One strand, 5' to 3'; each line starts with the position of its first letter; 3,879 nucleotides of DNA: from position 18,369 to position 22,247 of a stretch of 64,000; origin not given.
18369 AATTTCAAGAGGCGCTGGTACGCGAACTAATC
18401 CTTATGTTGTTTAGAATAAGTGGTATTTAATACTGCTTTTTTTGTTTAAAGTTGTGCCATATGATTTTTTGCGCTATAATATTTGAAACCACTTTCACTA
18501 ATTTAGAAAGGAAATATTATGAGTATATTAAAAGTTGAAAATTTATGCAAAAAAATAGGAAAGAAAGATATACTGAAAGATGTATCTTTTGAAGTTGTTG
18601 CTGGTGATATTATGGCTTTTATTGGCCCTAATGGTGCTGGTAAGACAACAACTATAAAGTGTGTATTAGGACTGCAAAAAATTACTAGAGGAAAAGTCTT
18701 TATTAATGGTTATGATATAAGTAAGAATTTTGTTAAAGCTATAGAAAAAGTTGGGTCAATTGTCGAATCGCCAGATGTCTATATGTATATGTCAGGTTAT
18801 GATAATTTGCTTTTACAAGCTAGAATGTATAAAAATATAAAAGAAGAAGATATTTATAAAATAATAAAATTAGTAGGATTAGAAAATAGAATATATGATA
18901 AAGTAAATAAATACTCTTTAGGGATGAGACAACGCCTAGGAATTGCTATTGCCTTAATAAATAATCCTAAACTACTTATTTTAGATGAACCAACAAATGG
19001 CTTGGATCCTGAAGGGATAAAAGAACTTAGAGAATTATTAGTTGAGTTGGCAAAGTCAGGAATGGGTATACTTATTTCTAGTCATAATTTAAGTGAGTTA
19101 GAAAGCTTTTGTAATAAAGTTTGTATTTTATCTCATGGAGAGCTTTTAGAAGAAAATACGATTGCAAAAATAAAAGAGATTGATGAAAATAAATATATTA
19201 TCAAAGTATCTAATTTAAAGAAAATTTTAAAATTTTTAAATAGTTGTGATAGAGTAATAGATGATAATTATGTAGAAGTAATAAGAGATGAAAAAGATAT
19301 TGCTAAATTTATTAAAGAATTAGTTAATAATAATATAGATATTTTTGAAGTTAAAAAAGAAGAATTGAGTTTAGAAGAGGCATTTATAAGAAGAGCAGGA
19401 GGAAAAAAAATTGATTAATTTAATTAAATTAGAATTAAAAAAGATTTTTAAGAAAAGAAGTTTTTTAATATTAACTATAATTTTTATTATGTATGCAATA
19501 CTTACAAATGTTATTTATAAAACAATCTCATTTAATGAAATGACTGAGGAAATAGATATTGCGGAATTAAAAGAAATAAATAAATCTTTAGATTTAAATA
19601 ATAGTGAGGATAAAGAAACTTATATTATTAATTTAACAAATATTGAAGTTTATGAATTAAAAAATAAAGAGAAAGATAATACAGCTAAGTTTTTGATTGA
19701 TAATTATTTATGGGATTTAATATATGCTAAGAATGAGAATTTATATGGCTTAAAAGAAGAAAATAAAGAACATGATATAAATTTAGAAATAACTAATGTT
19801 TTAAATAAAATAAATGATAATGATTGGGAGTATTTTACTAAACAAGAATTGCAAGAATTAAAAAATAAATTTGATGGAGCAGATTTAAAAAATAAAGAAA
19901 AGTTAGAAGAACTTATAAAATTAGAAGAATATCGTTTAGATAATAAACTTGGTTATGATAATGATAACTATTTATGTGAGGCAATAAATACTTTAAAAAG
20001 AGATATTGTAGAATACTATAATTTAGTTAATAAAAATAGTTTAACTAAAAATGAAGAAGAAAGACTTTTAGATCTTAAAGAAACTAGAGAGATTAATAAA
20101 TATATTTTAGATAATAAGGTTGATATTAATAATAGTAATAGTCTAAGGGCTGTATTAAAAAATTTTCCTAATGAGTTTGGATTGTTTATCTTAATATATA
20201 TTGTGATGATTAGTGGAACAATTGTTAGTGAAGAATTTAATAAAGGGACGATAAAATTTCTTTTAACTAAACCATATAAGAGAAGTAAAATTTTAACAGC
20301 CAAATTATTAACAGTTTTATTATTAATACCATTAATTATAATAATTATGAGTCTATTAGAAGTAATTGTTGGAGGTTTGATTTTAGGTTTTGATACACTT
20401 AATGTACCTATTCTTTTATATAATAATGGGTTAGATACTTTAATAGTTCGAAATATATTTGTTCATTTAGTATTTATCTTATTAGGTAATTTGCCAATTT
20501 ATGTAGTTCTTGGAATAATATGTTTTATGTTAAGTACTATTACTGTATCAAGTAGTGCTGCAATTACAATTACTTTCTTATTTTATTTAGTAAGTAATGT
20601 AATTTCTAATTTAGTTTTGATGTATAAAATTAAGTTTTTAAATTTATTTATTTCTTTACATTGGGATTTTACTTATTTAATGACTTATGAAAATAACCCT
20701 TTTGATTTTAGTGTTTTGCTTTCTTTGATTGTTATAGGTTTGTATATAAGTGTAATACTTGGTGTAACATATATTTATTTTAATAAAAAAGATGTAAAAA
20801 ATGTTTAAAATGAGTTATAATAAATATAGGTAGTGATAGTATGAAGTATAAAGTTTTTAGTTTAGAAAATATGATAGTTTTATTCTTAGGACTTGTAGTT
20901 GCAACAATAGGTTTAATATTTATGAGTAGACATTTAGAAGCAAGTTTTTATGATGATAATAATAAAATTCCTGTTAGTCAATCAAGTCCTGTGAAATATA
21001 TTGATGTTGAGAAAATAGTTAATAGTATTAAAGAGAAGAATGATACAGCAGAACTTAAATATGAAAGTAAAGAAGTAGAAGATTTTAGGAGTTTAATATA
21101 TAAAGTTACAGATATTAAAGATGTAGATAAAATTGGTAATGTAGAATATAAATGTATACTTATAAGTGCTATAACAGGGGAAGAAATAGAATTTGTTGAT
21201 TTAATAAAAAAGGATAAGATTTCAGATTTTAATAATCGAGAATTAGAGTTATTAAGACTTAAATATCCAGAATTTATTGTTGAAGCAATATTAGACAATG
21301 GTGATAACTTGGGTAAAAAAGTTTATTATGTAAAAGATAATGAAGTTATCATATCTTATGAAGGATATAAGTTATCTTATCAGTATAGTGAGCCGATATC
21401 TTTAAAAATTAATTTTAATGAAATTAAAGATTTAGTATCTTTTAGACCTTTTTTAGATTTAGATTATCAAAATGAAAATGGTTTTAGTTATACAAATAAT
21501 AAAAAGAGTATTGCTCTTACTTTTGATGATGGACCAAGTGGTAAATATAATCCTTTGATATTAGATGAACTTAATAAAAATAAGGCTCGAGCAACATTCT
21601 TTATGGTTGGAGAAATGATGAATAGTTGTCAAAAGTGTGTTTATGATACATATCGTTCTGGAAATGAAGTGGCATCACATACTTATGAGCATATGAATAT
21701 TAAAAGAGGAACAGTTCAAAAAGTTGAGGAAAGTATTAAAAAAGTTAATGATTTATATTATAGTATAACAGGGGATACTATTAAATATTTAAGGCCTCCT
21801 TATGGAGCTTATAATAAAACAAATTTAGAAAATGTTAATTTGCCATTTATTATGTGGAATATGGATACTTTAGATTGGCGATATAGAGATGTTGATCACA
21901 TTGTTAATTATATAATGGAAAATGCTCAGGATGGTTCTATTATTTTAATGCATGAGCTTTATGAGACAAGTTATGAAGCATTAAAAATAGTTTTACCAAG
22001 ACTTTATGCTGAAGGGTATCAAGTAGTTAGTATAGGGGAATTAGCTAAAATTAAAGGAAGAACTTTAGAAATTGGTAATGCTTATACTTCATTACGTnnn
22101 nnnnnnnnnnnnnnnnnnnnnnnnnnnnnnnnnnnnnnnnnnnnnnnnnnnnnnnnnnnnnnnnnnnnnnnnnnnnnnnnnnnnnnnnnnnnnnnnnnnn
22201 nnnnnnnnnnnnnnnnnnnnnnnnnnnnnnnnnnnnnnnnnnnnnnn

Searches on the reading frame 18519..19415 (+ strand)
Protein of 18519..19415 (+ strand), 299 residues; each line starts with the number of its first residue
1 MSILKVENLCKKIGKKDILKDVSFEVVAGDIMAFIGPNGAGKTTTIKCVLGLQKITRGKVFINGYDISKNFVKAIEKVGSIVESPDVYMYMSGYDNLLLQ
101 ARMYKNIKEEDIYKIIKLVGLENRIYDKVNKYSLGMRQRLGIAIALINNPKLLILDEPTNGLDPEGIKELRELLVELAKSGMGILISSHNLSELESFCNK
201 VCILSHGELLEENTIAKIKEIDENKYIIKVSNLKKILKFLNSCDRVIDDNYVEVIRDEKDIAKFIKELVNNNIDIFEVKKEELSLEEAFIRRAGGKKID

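Call 12: search_protein_families(library=pfam, proteins=[window:18519-19415:+], max_evalue=0.01)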
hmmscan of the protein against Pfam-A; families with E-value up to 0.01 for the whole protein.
window:18519-19415:+ (299 aa): 6 families
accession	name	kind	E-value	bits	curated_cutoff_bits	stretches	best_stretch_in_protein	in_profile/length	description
PF00005.33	ABC_tran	-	8.2e-30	104.6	25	1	19-160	1-137/137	ABC transporter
PF13304.12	AAA_21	-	1.2e-16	62.2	27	2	119-194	225-303/304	AAA domain, putative AbiEii toxin, Type IV TA system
PF03215.21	Rad17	-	0.00044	20.7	23.8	1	18-146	34-166/186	Rad17 P-loop domain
PF13401.12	AAA_22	-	0.00076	20.2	27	1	31-175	7-109/130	AAA domain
PF02463.25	SMC_N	-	0.0029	17.5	40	0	30-53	25-51/220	RecF/RecN/SMC N terminal domain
PF13175.12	AAA_15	-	0.0089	16.1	32.1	0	117-190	291-370/374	AAA ATPase domain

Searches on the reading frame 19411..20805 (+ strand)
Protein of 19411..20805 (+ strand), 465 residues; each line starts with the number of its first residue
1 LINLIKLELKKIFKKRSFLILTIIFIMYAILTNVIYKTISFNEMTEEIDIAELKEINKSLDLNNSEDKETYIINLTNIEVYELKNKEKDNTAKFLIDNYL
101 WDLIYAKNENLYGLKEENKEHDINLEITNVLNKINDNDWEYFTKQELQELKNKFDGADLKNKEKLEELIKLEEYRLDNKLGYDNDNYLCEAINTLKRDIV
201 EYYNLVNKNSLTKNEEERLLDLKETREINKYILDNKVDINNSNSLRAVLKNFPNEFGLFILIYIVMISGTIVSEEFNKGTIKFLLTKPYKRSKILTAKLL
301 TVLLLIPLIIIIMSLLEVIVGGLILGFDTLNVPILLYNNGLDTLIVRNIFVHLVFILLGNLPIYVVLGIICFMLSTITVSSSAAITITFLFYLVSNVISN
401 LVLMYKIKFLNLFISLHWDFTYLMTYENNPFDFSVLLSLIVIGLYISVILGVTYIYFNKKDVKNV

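Call 12: search_protein_families(library=pfam, proteins=[window:19411-20805:+], max_evalue=0.01)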
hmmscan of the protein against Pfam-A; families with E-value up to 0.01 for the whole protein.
window:19411-20805:+ (465 aa): 3 families
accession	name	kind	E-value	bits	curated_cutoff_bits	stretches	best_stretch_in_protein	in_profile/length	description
PF12679.13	ABC2_membrane_2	-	2.8e-27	96.2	27.2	1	3-462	2-283/283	ABC-2 family transporter protein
PF12730.13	ABC2_membrane_4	-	6.6e-08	33.2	27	1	249-393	49-177/179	ABC-2 family transporter protein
PF12698.13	ABC2_membrane_3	-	4.1e-06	26.6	31.6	1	16-451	1-343/347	ABC-2 family transporter protein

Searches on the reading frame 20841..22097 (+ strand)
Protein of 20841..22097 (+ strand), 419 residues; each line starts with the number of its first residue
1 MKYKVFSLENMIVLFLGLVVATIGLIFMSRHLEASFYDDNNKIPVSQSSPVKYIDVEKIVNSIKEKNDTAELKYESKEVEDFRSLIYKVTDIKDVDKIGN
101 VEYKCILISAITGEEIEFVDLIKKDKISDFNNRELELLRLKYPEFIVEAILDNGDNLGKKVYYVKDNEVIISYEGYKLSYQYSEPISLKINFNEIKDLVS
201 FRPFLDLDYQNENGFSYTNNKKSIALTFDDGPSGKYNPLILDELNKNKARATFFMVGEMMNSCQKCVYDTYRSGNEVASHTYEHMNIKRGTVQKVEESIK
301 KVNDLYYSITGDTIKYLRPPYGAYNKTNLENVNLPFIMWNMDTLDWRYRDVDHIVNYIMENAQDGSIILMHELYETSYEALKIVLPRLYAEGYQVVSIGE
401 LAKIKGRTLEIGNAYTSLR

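Call 68: search_protein_families(library=pfam, proteins=[window:20841-22097:+], max_evalue=0.00001)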
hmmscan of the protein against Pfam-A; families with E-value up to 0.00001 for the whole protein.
window:20841-22097:+ (419 aa): 1 family
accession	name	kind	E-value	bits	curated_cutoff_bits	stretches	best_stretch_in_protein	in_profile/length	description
PF01522.26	Polysacc_deac_1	-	5.4e-30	104.4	23.1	1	218-330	3-114/124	Polysaccharide deacetylase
